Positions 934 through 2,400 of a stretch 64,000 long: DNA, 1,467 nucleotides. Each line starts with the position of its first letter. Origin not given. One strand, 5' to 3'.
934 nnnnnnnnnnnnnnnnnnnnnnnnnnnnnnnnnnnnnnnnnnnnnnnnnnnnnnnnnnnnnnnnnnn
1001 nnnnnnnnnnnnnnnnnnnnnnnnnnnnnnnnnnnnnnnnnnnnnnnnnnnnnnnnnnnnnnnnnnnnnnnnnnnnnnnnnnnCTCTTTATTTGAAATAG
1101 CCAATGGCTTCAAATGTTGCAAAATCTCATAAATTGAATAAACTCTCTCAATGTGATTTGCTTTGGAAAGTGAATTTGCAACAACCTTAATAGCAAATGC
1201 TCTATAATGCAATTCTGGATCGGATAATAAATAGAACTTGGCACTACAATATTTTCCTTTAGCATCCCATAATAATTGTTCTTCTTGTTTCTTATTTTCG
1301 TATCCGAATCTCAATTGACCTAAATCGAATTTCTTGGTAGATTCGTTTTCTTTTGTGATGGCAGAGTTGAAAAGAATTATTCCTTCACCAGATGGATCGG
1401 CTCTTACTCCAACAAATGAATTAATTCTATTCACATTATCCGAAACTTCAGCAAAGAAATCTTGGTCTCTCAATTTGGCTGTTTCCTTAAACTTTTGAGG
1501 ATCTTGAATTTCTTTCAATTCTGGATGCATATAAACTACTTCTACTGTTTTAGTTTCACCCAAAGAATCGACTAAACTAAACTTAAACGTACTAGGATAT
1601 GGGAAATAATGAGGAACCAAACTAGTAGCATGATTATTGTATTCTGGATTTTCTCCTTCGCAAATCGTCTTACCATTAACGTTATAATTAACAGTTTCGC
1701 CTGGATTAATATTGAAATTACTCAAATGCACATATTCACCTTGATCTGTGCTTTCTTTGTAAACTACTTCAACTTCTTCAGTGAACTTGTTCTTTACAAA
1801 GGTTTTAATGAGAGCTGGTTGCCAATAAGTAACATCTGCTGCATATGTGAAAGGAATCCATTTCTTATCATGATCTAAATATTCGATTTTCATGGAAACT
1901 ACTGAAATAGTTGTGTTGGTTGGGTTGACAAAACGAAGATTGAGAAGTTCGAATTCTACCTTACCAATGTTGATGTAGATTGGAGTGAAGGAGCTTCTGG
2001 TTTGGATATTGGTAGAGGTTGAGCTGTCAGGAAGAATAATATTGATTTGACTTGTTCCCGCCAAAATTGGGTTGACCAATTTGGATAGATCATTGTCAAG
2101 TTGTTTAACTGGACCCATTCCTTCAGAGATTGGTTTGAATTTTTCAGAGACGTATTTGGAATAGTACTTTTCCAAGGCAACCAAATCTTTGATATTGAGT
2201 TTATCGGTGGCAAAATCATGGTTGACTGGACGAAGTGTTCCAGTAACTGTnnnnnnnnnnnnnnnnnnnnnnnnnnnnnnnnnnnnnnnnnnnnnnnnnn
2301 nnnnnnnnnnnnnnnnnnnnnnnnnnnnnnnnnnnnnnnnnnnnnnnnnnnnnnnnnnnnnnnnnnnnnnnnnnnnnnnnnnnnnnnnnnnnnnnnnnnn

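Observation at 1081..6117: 1678-aa protein composed of ~9 tandem galactose-binding-like modules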

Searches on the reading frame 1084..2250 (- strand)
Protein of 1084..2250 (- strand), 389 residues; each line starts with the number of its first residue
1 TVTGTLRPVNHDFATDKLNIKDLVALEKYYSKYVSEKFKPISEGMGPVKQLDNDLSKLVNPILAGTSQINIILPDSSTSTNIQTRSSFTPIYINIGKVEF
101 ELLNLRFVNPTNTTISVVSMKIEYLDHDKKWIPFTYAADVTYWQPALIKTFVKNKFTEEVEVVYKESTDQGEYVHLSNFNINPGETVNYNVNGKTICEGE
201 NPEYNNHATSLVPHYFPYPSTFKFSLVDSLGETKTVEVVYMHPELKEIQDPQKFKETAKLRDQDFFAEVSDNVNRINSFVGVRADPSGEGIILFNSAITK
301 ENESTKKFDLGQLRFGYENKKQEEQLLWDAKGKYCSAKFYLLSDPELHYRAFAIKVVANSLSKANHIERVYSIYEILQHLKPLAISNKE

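Call 18: search_protein_families(library=pfam, proteins=[window:1084-2250:-], max_evalue=10)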
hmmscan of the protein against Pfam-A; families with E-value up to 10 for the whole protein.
window:1084-2250:- (389 aa): 1 family
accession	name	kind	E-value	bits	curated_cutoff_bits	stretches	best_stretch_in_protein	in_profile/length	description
PF14467.12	DUF4426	-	0.06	13.8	25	1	144-192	53-101/121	Domain of unknown function (DUF4426)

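Call 44: predict_structure(alignment_id=A3)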
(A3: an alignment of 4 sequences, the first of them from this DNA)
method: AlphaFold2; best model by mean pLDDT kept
length: 378 residues; sequences in the alignment: 4
mean_pLDDT: 66.8   pTM: 0.46
mean pLDDT of the five models: 66.8, 62.4, 59.4, 57.7, 51.6
residues with pLDDT >= 90: 17; 70-90: 166; 50-70: 129; < 50: 66
segments of 3 or more residues with pLDDT < 50: 1-5, 27-46, 187-204, 232-237, 334-339, 370-378
pLDDT, mean of each block of 10 residues (from residue 1): 44 56 51 35 46 80 59 62 63 81 85 75 69 70 72 70 72 79 56 33 55 86 79 49 71 74 69 80 83 84 68 84 85 53 81 73 60 38
secondary structure, 60 per line:
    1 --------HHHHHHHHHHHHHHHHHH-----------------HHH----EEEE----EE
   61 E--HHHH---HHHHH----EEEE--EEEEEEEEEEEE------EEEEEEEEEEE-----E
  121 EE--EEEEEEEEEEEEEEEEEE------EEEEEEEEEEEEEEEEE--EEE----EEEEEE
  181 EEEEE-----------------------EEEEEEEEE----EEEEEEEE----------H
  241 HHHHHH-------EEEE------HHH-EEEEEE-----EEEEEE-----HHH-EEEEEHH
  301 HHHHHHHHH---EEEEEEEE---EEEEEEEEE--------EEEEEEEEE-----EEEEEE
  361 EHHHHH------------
elements in order: H9-26 E51-54 E59-61 H64-67 H71-75 E80-83 E86-97 E104-114 E120-122 E125-142 E149-165 E168-170 E175-185 E209-217 E222-229 H240-246 E254-257 E268-273 E279-284 E294-298 H299-309 E313-320 E324-332 E341-349 E355-361 H362-366

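Call 52: find_homologous_proteins(query=A4, max_evalue=0.01)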
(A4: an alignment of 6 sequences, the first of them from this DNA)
Query A4 (6 sequences): 5662 candidates shared short words with the query, none scored E <= 0.01.

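Call 53: search_solved_structures(query=A4, max_evalue=10)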
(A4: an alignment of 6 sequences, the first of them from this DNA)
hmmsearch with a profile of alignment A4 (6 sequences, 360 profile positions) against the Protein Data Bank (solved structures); distinct sequences matched with E-value up to 10: 2.
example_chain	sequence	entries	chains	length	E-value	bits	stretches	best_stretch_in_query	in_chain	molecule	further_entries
1rqg_A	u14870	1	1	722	0.1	14.8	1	66-120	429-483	Methionyl-tRNA synthetase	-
6emw_D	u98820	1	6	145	0.29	13.3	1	39-122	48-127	ATP-dependent Clp protease ATP-binding subunit ClpC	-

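Call 54: search_protein_families(library=pfam, alignment_id=A4, max_evalue=1)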
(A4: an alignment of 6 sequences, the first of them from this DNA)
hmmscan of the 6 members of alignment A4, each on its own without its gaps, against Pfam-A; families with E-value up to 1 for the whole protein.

A. member 1, seq(371 aa): 1 family
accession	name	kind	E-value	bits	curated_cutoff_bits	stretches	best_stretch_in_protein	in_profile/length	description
PF14467.12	DUF4426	-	0.053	14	25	0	126-174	53-101/121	Domain of unknown function (DUF4426)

B. families by the number of members that match (of 6 scanned): 2 families
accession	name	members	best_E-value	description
PF14467.12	DUF4426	1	0.053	Domain of unknown function (DUF4426)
PF01357.27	Expansin_C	1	0.19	Expansin C-terminal domain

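Call 70: find_homologous_proteins(query=window:1084-2196:-, max_evalue=0.01)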
Query seq(371 aa): 1688 candidates shared short words with the query, none scored E <= 0.01.
